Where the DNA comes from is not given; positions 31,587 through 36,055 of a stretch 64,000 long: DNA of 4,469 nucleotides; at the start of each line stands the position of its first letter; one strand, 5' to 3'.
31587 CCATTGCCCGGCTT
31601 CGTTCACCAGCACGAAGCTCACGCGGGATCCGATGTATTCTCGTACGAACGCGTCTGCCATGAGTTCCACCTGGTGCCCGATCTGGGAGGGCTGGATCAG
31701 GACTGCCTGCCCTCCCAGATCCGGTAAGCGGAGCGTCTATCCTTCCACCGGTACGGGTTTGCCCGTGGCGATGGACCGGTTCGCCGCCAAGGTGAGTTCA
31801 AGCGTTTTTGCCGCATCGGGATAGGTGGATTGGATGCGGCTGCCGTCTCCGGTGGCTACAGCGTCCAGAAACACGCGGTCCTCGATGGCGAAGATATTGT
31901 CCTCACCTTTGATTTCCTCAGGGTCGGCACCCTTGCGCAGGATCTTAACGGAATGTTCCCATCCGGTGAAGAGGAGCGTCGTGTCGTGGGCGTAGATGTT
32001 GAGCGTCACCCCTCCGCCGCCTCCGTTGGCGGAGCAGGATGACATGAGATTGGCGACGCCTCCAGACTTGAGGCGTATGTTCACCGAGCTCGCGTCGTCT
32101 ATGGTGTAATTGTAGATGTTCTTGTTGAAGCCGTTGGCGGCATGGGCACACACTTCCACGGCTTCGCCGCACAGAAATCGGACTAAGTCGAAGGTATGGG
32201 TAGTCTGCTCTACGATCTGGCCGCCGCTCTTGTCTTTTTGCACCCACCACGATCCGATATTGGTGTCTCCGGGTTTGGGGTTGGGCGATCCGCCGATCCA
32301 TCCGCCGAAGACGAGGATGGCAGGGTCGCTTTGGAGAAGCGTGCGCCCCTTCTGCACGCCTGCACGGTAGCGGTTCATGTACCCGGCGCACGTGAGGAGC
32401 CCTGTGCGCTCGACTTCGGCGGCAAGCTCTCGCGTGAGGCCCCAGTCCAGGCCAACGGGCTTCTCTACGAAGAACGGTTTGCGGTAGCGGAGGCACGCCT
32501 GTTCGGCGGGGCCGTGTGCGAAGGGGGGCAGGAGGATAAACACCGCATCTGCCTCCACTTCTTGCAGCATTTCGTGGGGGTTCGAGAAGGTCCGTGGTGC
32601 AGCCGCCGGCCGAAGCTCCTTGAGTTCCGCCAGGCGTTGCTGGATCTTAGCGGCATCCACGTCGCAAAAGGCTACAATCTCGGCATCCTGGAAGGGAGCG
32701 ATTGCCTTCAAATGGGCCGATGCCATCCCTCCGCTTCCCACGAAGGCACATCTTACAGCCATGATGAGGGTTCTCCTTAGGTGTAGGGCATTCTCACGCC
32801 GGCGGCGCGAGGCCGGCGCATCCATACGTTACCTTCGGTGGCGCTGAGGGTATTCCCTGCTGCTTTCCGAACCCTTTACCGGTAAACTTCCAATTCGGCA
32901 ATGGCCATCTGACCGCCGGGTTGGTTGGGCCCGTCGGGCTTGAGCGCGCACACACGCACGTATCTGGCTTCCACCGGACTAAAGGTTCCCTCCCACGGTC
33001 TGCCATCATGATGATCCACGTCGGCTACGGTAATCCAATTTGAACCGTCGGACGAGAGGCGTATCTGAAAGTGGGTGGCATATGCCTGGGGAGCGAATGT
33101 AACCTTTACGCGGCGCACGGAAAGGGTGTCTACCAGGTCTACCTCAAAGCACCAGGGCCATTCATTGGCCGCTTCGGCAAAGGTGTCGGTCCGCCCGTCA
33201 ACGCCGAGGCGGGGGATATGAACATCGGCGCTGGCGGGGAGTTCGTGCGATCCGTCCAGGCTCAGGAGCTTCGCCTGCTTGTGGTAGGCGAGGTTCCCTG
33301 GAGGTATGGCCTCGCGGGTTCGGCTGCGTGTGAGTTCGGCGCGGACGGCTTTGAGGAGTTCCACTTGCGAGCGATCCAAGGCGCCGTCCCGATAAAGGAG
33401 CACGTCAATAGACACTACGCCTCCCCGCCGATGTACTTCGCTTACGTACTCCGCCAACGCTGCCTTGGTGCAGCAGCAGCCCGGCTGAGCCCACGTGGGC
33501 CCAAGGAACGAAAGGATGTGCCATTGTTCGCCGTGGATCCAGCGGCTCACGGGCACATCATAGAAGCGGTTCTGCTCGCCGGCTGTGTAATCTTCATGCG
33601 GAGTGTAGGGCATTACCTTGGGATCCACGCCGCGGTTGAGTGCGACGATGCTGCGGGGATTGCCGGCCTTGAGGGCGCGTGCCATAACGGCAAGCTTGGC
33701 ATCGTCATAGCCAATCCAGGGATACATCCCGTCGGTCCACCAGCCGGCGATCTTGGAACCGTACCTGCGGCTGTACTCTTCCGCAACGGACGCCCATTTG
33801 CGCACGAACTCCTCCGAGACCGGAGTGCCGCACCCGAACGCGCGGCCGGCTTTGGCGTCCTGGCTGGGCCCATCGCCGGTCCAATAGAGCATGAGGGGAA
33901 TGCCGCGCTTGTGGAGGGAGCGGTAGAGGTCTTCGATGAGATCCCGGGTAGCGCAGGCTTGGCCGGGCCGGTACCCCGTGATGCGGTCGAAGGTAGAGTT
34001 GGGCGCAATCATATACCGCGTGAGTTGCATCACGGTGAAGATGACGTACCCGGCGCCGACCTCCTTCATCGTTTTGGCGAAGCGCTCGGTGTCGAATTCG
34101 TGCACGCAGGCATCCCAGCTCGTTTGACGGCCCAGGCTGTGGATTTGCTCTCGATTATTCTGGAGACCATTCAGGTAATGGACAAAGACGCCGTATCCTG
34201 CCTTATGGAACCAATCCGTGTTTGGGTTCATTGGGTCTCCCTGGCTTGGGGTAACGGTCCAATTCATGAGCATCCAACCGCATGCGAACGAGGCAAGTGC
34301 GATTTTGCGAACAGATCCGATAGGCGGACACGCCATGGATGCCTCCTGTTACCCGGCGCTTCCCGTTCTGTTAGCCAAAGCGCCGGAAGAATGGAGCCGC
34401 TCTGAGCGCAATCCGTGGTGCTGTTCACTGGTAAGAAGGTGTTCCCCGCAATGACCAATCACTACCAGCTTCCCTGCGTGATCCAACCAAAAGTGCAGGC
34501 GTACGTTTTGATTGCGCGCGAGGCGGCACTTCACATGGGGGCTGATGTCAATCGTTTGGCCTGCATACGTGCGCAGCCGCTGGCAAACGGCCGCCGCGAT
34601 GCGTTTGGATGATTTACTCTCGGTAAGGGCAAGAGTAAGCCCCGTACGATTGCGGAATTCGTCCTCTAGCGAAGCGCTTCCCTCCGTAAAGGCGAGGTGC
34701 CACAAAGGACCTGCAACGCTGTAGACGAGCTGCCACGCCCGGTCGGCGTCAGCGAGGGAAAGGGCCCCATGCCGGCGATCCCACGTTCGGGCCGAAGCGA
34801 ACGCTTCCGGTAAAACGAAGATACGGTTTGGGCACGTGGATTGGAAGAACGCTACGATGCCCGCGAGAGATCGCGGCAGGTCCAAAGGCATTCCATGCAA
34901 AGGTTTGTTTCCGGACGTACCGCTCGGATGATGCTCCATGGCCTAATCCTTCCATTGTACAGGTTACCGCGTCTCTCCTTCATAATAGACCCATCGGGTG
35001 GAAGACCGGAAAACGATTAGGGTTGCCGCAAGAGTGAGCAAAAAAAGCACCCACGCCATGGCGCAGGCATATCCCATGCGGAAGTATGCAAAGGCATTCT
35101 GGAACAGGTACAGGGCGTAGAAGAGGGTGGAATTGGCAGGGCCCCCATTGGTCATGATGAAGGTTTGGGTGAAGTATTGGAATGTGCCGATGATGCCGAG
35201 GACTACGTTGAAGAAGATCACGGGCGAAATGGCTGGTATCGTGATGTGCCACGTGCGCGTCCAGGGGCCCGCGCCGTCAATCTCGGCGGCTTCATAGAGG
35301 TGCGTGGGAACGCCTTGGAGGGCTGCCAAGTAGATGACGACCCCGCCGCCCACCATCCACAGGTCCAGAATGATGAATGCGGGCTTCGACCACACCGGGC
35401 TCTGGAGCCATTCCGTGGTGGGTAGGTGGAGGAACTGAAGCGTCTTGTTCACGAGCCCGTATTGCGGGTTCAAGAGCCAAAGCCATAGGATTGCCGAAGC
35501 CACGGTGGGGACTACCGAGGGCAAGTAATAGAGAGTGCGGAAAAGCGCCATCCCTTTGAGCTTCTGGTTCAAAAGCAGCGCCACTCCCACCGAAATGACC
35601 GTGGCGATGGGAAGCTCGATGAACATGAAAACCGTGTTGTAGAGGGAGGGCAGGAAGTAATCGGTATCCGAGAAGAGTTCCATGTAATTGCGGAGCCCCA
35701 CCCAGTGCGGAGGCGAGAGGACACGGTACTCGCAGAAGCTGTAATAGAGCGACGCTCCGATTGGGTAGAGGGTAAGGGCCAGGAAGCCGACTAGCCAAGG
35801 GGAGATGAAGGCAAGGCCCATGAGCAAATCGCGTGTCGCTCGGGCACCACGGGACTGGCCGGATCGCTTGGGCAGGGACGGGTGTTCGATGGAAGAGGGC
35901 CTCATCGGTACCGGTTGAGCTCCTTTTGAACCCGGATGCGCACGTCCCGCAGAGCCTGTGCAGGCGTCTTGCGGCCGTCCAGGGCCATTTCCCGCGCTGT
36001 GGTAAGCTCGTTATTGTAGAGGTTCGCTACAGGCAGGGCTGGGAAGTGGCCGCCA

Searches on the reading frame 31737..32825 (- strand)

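Call 13: search_protein_families(library=pfam, proteins=[window:31737-32825:-], max_evalue=0.001)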
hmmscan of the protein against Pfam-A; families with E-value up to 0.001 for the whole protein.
window:31737-32825:- (362 aa): 4 families
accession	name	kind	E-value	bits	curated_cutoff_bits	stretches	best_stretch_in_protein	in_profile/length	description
PF01408.29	GFO_IDH_MocA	-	1.6e-16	61.5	24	1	24-145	1-116/120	Oxidoreductase family, NAD-binding Rossmann fold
PF22725.1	GFO_IDH_MocA_C3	-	6.1e-14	52.5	27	1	185-278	28-117/124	GFO/IDH/MocA C-terminal domain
PF02894.22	GFO_IDH_MocA_C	-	3.6e-08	33.9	22.9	1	192-358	31-216/218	Oxidoreductase family, C-terminal alpha/beta domain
PF08635.15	ox_reductase_C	-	3.5e-05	24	22.5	1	192-232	38-79/142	Putative oxidoreductase C terminal domain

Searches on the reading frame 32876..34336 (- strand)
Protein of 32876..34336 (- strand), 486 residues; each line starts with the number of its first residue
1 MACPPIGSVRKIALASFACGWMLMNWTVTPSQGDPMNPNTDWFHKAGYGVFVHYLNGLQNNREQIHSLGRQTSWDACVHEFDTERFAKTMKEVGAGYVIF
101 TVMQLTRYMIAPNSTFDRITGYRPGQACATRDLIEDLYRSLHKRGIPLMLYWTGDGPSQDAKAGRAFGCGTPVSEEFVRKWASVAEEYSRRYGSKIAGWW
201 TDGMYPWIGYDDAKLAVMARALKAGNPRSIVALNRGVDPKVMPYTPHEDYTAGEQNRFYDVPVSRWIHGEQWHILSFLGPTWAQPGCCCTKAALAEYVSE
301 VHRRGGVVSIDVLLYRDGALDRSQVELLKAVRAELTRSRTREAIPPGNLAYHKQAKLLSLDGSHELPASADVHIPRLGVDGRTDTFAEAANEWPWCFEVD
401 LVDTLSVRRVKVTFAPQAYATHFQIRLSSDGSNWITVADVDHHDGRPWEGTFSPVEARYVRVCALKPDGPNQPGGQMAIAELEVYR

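Call 13: search_protein_families(library=pfam, proteins=[window:32876-34336:-], max_evalue=0.001)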
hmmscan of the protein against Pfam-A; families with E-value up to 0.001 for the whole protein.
window:32876-34336:- (486 aa): 3 families
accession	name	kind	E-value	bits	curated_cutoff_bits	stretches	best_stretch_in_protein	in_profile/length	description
PF22633.2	F5_F8_type_C_2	-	4.2e-14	53.4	27.8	1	379-462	3-91/91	NedA-like, galactose-binding domain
PF00754.31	F5_F8_type_C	-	6e-11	43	28.2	1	378-469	17-117/127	F5/8 type C domain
PF01120.23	Alpha_L_fucos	-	4.6e-09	36.6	25.2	1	72-331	87-336/345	Alpha-L-fucosidase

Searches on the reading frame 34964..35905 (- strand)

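Call 13: search_protein_families(library=pfam, proteins=[window:34964-35905:-], max_evalue=0.001)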
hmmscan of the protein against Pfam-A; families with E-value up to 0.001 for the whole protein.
window:34964-35905:- (313 aa): 1 family
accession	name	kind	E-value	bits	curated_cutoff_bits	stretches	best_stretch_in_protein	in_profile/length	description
PF00528.27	BPD_transp_1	-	3.1e-16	60.1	26.4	1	104-298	4-175/184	Binding-protein-dependent transport system inner membrane component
